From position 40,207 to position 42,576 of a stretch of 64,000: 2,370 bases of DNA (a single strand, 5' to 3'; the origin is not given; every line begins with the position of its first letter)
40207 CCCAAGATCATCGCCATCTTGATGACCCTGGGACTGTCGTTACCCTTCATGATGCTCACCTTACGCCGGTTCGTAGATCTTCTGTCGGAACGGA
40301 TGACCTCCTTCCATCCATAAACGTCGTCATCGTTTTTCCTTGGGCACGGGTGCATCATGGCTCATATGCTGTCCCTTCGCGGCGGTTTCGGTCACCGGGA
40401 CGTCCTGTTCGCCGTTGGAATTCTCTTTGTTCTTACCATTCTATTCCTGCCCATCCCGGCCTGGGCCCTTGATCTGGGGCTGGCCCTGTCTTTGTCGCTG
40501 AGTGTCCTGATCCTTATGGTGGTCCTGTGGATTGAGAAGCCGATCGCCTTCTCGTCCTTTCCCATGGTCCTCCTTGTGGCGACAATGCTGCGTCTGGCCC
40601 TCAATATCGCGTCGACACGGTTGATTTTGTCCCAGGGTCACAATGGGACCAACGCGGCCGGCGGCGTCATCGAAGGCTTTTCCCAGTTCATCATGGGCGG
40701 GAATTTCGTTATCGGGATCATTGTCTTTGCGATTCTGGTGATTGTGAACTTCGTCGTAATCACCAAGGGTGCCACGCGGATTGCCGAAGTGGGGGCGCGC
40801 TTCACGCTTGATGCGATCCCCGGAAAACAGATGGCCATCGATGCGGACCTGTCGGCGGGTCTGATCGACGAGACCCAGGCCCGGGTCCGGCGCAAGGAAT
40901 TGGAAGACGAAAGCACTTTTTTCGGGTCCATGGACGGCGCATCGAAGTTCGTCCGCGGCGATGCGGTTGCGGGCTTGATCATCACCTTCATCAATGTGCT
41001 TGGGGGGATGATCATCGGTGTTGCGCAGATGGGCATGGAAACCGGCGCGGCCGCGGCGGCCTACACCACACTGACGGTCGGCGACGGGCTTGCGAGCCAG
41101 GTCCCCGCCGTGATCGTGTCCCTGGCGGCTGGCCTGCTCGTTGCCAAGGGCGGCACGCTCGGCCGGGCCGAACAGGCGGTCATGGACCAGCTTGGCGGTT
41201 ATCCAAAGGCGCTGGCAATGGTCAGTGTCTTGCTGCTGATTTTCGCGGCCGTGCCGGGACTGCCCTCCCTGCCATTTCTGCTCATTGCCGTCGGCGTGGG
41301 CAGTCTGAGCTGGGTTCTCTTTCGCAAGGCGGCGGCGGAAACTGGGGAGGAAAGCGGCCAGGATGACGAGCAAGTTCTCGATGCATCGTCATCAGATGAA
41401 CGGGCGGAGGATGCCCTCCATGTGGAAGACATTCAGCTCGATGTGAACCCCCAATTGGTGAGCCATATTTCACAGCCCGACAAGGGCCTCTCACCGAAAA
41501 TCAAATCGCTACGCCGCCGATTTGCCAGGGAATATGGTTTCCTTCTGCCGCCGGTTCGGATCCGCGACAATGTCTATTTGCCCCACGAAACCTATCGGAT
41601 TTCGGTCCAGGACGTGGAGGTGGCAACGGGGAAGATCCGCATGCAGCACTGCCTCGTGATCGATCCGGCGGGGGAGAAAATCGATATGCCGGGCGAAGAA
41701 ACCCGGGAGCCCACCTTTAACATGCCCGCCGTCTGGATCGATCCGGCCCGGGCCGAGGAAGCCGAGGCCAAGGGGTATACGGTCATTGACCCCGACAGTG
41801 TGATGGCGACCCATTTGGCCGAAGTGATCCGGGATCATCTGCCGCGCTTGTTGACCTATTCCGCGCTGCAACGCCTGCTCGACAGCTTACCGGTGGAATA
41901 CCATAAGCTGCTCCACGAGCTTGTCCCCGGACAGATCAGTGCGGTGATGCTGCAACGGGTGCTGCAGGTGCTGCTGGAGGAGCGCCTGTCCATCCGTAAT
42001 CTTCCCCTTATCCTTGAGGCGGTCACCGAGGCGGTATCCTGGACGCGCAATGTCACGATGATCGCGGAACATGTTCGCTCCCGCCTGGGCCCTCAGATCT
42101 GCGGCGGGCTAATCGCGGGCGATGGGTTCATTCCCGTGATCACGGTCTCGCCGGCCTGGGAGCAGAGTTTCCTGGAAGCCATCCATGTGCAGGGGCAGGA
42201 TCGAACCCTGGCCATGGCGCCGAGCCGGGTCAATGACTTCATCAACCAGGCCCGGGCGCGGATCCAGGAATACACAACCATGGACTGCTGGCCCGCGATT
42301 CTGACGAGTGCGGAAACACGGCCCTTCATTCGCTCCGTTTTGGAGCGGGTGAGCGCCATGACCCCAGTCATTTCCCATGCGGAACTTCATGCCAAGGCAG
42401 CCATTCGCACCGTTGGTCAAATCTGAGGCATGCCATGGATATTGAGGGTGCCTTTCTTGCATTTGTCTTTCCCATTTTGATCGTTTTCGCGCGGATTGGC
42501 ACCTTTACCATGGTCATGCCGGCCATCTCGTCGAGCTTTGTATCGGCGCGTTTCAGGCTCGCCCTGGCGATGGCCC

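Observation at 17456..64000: Two distinct flagellar gene sets placed tail to tail in one 46-kb block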

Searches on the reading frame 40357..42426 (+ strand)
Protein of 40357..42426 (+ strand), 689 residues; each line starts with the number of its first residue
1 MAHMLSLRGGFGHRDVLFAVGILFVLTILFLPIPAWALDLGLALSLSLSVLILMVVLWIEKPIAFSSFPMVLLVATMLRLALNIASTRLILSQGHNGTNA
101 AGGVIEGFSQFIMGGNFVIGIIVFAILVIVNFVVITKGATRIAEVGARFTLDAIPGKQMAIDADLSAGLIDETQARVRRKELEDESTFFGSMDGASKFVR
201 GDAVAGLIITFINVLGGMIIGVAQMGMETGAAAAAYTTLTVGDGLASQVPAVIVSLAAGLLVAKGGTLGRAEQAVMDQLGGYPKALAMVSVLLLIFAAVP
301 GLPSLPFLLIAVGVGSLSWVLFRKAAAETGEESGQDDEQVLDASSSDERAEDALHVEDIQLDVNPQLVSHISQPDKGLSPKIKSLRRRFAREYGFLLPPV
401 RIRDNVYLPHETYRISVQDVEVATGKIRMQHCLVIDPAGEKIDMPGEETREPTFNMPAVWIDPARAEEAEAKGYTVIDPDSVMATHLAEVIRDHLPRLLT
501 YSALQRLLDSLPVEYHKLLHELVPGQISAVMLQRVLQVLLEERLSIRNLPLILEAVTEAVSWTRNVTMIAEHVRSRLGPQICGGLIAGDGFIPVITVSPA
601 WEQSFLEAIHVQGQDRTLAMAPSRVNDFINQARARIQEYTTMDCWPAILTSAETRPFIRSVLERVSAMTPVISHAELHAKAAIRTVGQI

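Call 7: search_protein_families(library=pfam, proteins=[window:40357-42426:+], max_evalue=0.01)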
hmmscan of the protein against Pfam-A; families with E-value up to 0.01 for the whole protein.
window:40357-42426:+ (689 aa): 1 family
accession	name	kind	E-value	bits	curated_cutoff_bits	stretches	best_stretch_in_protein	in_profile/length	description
PF00771.25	FHIPEP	-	1.9e-240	800.3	29.1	1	25-680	1-655/657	FHIPEP family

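Call 14: find_homologous_proteins(query=window:40357-42426:+, max_evalue=1e-50)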
Query window:40357-42426:+ (689 aa): 8000 proteins with E <= 1e-50 among 8000 candidates; the best 120 are listed.
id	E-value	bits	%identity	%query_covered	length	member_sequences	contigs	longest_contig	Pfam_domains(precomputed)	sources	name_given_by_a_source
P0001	0.0e+0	1397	92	100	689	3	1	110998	PF00771.26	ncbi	-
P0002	0.0e+0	1044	69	100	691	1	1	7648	PF00771.26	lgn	-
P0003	1.9e-284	963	65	99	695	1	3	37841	PF00771.26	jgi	jgi:flagellar biosynthesis protein FlhA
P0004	6.3e-283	958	65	99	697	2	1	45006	PF00771.26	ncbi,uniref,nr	ncbi:flagellar biosynthesis protein FlhA [Azospirillum sp. TSO22-1]|uniref:flagellar biosynthesis pr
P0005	4.3e-280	949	64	99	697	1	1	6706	PF00771.26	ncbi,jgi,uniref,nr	ncbi:flagellar biosynthesis protein FlhA [Arenibaculum sp.]|jgi:flagellar biosynthesis protein FlhA|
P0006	1.6e-279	947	63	100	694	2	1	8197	PF00771.26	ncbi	ncbi:MAG: flagellar biosynthesis protein FlhA [Pseudomonadota bacterium]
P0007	1.4e-278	944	64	99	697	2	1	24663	PF00771.26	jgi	jgi:flagellar biosynthesis protein FlhA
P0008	5.5e-278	942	64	100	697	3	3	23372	PF00771.26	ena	-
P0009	2.1e-277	940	63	99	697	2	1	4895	PF00771.26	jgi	-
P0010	7.1e-277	938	62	98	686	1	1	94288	PF00771.26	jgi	jgi:flagellar biosynthesis protein FlhA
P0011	1.4e-276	937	63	99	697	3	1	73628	PF00771.26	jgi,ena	-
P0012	6.9e-275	932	63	99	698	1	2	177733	PF00771.26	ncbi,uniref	ncbi:flagellar biosynthesis protein FlhA [Azospirillum sp. ST 5-10]|uniref:flagellar biosynthesis pr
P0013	1.4e-273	927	62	100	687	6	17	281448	PF00771.26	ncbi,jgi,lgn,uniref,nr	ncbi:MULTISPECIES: flagellar biosynthesis protein FlhA [unclassified Iodidimonas]|jgi:flagellar bios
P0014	7.3e-273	925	61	100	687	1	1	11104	PF00771.26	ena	-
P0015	9.9e-273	925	62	99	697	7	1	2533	PF00771.26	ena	-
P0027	7.9e-270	915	61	100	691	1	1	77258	PF00771.26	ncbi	-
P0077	1.2e-251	855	60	98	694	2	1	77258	PF00771.26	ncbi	-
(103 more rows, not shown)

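Call 17: find_encoding_contigs(protein=P0001, flank=10000, max_places=3)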
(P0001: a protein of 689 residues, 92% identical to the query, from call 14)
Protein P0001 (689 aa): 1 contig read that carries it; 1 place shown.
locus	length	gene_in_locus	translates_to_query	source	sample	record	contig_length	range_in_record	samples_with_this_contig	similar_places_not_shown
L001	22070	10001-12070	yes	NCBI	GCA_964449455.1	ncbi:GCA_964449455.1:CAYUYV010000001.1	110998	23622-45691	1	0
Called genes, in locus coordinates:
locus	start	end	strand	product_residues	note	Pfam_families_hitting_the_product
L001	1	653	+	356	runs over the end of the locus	PF00669:Flagellin_N (weak), PF00700:Flagellin_C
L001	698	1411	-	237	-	PF00486:Trans_reg_C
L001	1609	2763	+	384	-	PF02119:FlgI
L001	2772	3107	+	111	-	PF10135:Rod-binding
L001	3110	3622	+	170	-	-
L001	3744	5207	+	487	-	PF00669:Flagellin_N, PF00700:Flagellin_C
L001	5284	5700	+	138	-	PF07309:FlaF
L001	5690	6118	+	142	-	PF07378:FlbT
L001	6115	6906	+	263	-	PF06748:DUF1217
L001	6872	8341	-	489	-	PF00006:ATP-synt_ab, PF18269:T3SS_ATPase_C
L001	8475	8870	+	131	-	-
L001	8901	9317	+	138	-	PF00460:Flg_bb_rod (weak), PF06429:Flg_bbr_C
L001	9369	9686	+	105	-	PF02049:FliE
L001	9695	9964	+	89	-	PF01313:Bac_export_3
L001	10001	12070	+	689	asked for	PF00771:FHIPEP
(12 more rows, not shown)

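Call 25: list_cluster_members(proteins=[P0001, P0121, P0124, P0125, P0002, P0126])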
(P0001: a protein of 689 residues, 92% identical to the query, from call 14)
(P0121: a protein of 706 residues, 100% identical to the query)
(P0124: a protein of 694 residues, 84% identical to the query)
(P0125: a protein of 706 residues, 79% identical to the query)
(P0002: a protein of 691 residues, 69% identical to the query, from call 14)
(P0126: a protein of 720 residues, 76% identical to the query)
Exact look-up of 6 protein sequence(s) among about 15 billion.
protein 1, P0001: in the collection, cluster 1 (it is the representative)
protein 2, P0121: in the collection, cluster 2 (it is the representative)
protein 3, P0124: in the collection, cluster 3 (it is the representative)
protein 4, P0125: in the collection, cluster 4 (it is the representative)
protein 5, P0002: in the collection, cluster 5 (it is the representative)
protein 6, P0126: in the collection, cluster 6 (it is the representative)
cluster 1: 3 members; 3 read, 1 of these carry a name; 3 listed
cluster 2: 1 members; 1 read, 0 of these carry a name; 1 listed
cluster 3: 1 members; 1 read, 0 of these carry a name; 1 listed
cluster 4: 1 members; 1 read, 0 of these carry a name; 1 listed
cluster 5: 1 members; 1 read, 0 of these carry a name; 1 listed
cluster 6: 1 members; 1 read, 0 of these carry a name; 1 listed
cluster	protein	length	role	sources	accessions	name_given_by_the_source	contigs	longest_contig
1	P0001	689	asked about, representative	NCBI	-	-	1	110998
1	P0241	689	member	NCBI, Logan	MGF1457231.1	MAG: flagellar biosynthesis protein FlhA [Alphaproteobacteria bacterium]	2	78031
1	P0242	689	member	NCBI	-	-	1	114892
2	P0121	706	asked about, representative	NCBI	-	-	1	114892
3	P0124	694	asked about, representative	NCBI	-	-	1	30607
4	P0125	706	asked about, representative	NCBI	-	-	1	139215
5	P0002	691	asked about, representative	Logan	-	-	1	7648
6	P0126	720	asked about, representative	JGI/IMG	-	-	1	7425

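Call 26: find_encoding_contigs(protein=P0241, flank=10000, max_places=3)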
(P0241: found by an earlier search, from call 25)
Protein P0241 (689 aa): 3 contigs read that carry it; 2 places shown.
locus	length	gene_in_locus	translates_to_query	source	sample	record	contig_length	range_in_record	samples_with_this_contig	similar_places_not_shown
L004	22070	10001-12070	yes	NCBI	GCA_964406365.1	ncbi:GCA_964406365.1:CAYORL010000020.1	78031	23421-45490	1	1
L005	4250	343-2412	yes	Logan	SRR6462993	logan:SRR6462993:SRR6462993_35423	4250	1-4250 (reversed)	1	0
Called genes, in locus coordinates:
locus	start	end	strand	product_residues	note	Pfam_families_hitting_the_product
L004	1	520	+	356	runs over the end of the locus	PF00669:Flagellin_N, PF00700:Flagellin_C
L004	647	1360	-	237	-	PF00486:Trans_reg_C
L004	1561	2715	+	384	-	PF02119:FlgI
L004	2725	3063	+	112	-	PF10135:Rod-binding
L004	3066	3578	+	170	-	-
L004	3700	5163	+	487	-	PF00669:Flagellin_N, PF00700:Flagellin_C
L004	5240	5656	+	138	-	PF07309:FlaF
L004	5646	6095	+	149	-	PF07378:FlbT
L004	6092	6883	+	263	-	PF06748:DUF1217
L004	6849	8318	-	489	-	PF00006:ATP-synt_ab, PF18269:T3SS_ATPase_C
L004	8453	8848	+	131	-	-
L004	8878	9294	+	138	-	PF00460:Flg_bb_rod (weak), PF06429:Flg_bbr_C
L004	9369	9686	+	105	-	PF02049:FliE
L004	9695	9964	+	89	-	PF01313:Bac_export_3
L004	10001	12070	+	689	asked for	PF00771:FHIPEP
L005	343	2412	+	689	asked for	PF00771:FHIPEP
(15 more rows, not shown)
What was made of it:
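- In two relatives set 1 ends at fliG next to an FMO-like gene or an alpha/beta-hydrolase gene (calls 17, 26).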

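Call 32: find_encoding_contigs(protein=P0242, flank=10000, max_places=3)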
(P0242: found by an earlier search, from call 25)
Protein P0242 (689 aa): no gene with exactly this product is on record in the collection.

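Call 37: search_dna_similar(query=window:40357-42426:+, collection=plasmids, mode=protein, max_rows=25, max_evalue=1e-50)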
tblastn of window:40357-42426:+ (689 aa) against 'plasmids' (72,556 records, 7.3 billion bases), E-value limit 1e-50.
Records with a match: 686; places in all: 842; records where one place covers at least 80% of the query: 619.
Best place of each record, by identity: 60-80% 12; <60% 674.
By first word of the organism name: Ralstonia 136; Shigella 103; Yersinia 92; Rhizobium 50; Escherichia 41; Sinorhizobium 28; Azospirillum 23; Aeromonas 21; Bradyrhizobium 18; Pantoea 14; and 60 more.
By predicted mobility (MOB-suite, as given by PLSDB): mobilizable 279; non-mobilizable 242; conjugative 165.
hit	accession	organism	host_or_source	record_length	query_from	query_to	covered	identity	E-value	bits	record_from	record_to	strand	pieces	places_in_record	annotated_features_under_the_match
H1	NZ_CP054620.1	Azospirillum oryzae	cell culture,soil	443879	10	689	99%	62.6%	0e+0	796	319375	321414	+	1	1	flhA: flagellar biosynthesis protein FlhA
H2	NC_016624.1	Azospirillum lipoferum 4B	-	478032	10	689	99%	62.4%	0e+0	805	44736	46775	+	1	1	flhA: flagellar biosynthesis protein FlhA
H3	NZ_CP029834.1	Azospirillum ramasamyi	single cell,Cow dung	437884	10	689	99%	62.1%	0e+0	808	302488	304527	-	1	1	flhA: flagellar biosynthesis protein FlhA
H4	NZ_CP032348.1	Azospirillum brasilense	soil sample,Agricultural field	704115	10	689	99%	61.9%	0e+0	794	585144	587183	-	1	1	flhA: flagellar biosynthesis protein FlhA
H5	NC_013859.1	Azospirillum sp. B510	-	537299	10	689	99%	61.7%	0e+0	800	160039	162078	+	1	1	flhA: flagellar biosynthesis protein FlhA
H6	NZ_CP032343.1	Azospirillum brasilense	soil sample,Agricultural field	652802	10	689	99%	61.6%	0e+0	800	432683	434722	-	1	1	flhA: flagellar biosynthesis protein FlhA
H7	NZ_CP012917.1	Azospirillum brasilense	Digitaria eriantha,microbe,root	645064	10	689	99%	61.6%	0e+0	800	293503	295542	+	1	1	flhA: flagellar biosynthesis protein FlhA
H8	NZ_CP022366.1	Azospirillum sp. TSH58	single cell,paddy soils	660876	10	689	99%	61.6%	0e+0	789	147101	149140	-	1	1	flhA: flagellar biosynthesis protein FlhA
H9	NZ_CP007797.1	Azospirillum argentinense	Triticum aestivum L.,Root,wheat ...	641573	10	689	99%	61.6%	0e+0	788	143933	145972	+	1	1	flhA: flagellar biosynthesis protein FlhA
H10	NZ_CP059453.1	Azospirillum brasilense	Prokaryotes,soil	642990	10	689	99%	61.6%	0e+0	770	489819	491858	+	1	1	flhA: flagellar biosynthesis protein FlhA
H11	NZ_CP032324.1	Azospirillum argentinense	soil sample,Agricultural field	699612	10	689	99%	61.5%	0e+0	790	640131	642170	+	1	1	flhA: flagellar biosynthesis protein FlhA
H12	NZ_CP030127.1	Indioceanicola profundi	sediment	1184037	10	689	99%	61.1%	0e+0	793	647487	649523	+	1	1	none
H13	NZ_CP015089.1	Salipiger abyssi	single cell,marine seawater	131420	10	689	99%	56.8%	0e+0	715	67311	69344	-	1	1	flhA: flagellar biosynthesis protein FlhA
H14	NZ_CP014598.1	Salipiger sp. CCB-MM3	mangrove soil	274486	10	689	99%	56.5%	0e+0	695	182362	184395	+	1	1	flhA: flagellar biosynthesis protein FlhA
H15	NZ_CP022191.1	Alloyangia pacifica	cell culture,oil-contaminated sediment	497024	10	689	99%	56.3%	0e+0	730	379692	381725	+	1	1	flhA: flagellar biosynthesis protein FlhA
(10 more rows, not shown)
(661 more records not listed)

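Call 39: get_annotated_region(hit=H2, flank=20000)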
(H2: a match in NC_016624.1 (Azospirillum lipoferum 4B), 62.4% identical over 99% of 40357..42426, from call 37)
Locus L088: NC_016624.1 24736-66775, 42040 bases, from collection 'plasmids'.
description: Azospirillum lipoferum 4B plasmid AZO_p5, complete sequence
organism: Azospirillum lipoferum 4B (NCBI taxid 862719)
taxonomy: Bacteria; Pseudomonadota; Alphaproteobacteria; Rhodospirillales; Azospirillaceae; Azospirillum; Azospirillum lipoferum; Azospirillum lipoferum 4B
host: -; source: -; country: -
typing (MOB-suite, as given by PLSDB): mobilizable; relaxase MOBP
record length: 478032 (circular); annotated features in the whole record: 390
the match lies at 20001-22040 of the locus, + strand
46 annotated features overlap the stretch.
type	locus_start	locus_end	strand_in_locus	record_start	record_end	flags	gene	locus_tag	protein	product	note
CDS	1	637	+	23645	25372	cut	fliF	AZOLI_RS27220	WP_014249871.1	flagellar basal-body MS-ring/collar protein FliF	GO:0001539 - cilium or flagellum-dependent cell motility [Evidence IEA]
CDS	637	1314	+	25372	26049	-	-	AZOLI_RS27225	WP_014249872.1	FliH/SctL family protein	-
CDS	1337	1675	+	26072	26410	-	fliN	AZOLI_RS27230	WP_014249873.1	flagellar motor switch protein FliN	GO:0001539 - cilium or flagellum-dependent cell motility [Evidence IEA]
CDS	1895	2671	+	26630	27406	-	fliP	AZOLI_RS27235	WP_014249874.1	flagellar type III secretion system pore protein FliP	GO:0001539 - cilium or flagellum-dependent cell motility [Evidence IEA]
CDS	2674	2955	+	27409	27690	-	-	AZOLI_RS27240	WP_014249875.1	hypothetical protein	-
CDS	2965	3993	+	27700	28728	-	-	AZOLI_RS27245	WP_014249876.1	flagellar motor switch protein FliG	-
CDS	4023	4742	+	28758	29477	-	-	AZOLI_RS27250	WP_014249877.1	hypothetical protein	-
CDS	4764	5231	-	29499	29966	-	-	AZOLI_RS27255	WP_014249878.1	hypothetical protein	-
CDS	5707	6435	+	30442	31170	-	-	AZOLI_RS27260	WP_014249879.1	response regulator transcription factor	GO:0000160 - phosphorelay signal transduction system [Evidence IEA]; GO:0006355 - regulation of DNA-templated ...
CDS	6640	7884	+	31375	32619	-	-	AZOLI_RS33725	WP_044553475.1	flagellin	GO:0071973 - bacterial-type flagellum-dependent cell motility [Evidence IEA]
CDS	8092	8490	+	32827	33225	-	-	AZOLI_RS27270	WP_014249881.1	flagellar biosynthesis regulator FlaF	-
CDS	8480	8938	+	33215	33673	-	-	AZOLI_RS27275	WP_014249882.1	flagellar biosynthesis repressor FlbT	-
CDS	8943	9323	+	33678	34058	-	-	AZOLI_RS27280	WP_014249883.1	hypothetical protein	-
CDS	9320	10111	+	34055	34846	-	-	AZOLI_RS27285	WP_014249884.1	DUF1217 domain-containing protein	-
CDS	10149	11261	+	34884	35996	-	-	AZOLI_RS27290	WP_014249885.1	hypothetical protein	-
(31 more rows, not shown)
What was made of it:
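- p5 carries a regulator, flagellin, FlaF, FlbT and DUF1217, and also FliI/FlgB/FlgC/FliE/FliQ and FlhA/FliR/FlhB (call 39).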

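Call 65: find_encoding_contigs(protein=P0027, flank=10000, max_places=2)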
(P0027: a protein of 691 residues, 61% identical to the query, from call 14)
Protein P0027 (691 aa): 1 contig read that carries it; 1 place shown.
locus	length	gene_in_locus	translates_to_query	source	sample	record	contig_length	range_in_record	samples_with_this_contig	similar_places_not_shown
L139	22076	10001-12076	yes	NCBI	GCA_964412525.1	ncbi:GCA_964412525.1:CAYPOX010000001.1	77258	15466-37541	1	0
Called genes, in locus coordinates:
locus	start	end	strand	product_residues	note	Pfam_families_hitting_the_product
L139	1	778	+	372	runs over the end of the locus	PF02119:FlgI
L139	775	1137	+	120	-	PF10135:Rod-binding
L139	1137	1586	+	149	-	PF05130:FlgN (weak)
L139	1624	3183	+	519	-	PF13649:Methyltransf_25, PF13847:Methyltransf_31, PF08242:Methyltransf_12 (weak), PF10119:MethyTransf_Reg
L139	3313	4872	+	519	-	PF00669:Flagellin_N, PF00700:Flagellin_C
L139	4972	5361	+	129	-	PF07309:FlaF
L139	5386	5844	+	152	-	PF07378:FlbT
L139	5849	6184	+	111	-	-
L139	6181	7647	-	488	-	PF00006:ATP-synt_ab, PF18269:T3SS_ATPase_C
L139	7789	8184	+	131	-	-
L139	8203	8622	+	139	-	PF00460:Flg_bb_rod (weak), PF06429:Flg_bbr_C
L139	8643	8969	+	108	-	PF02049:FliE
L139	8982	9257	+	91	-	PF01313:Bac_export_3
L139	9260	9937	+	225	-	-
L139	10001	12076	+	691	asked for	PF00771:FHIPEP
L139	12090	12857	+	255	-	PF01311:Bac_export_1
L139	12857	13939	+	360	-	PF01312:Bac_export_2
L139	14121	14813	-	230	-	PF03448:MgtE_N (weak)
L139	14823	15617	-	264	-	PF20072:DUF6468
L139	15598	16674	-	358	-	PF02154:FliM, PF01052:FliMN_C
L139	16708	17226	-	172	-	PF03748:FliL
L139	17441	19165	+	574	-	PF01514:YscJ_FliF, PF08345:YscJ_FliF_C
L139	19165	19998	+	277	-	-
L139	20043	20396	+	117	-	PF01052:FliMN_C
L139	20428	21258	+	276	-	PF00813:FliP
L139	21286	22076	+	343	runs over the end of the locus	PF03448:MgtE_N (faint), PF14842:FliG_N, PF14841:FliG_M, PF14842:FliG_N (weak), PF01706:FliG_C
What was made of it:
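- The set 1 order recurs in L139 (call 65).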
